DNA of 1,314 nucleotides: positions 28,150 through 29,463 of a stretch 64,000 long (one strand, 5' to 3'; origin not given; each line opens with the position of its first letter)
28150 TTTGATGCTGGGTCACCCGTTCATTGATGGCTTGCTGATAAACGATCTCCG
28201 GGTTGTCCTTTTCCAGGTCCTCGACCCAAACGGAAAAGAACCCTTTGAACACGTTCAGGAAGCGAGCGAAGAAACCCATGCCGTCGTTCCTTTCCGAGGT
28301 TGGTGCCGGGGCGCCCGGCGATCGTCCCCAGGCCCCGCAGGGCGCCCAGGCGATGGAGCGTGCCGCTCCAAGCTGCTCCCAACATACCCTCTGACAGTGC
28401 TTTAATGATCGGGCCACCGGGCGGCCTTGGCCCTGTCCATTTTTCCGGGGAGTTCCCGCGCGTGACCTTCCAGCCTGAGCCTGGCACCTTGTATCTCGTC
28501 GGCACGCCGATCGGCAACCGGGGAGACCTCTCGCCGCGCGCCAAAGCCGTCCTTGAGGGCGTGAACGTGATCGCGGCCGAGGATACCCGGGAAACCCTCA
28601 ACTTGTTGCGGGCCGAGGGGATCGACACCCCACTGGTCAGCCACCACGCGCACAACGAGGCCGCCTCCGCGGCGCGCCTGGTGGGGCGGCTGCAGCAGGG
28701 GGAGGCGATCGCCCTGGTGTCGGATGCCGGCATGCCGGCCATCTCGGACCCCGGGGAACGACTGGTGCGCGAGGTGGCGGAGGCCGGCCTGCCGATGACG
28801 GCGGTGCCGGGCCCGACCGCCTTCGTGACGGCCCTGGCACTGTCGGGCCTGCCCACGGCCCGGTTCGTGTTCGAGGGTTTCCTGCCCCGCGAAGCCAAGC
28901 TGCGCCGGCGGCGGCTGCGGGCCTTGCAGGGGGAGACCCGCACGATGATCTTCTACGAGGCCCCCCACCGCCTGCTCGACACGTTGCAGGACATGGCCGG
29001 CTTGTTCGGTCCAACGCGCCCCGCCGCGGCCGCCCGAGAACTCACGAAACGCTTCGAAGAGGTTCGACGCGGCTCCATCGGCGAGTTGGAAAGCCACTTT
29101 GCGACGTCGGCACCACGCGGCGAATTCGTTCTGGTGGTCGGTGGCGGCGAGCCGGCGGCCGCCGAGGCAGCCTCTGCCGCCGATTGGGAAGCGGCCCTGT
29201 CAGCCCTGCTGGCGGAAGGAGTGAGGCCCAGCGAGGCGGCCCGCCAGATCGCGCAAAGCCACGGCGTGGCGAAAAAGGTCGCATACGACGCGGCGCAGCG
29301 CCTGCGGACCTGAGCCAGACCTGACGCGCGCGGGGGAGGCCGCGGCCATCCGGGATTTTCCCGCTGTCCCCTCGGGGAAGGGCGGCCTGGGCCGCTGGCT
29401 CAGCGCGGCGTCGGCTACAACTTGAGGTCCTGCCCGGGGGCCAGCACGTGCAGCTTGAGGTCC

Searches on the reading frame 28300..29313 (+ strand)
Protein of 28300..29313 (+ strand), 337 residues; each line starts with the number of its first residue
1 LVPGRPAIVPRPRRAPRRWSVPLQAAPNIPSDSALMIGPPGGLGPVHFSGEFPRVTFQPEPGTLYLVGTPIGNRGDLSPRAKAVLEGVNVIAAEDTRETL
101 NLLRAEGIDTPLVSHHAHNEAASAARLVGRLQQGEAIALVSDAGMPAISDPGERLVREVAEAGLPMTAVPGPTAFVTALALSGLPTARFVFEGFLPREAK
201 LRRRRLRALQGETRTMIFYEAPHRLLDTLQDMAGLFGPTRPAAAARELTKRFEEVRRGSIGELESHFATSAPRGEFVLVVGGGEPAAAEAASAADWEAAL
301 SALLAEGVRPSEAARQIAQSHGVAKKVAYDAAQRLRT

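Call 3: search_protein_families(library=pfam, proteins=[window:28300-29313:+], max_evalue=0.01)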
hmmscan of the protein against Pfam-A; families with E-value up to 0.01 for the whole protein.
window:28300-29313:+ (337 aa): 2 families
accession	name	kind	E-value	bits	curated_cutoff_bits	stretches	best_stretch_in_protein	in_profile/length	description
PF00590.25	TP_methylase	-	1e-35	124.1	27.8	1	63-263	1-211/212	Tetrapyrrole (Corrin/Porphyrin) Methylases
PF23016.2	RsmI_C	-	6.3e-05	23.2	27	1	290-336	1-46/46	RsmI C-terminal HTH domain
